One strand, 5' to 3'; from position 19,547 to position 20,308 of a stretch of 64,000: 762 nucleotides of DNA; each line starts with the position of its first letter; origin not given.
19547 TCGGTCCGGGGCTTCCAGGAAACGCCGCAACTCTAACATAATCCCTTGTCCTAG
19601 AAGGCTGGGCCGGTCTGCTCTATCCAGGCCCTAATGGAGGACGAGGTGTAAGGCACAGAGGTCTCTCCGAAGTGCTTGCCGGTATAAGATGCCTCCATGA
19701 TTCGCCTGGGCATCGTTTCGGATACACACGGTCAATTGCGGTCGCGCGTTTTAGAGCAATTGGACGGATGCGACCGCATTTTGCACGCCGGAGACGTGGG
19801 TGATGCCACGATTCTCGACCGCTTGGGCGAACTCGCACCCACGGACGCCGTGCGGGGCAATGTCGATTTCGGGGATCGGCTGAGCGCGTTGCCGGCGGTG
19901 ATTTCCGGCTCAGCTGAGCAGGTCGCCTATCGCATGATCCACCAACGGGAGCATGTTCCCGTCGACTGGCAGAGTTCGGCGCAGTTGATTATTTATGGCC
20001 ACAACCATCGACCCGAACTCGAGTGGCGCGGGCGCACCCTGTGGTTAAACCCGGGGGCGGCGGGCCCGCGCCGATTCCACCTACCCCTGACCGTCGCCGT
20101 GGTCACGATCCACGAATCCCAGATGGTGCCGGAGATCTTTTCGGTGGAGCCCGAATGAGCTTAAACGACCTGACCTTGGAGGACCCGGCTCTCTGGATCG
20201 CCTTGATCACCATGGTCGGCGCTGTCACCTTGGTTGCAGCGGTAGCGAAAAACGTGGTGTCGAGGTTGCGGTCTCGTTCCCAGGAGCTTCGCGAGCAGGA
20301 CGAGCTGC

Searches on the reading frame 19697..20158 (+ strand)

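Call 101: search_protein_families(library=padloc, proteins=[window:19697-20158:+], max_evalue=0.001)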
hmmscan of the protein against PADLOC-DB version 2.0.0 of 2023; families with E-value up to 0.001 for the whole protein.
window:19697-20158:+ (153 aa): 1 family
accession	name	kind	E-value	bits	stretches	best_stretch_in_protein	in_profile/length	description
PDLC04908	PDC-S10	-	0.00071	16.9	0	2-38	10-43/223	-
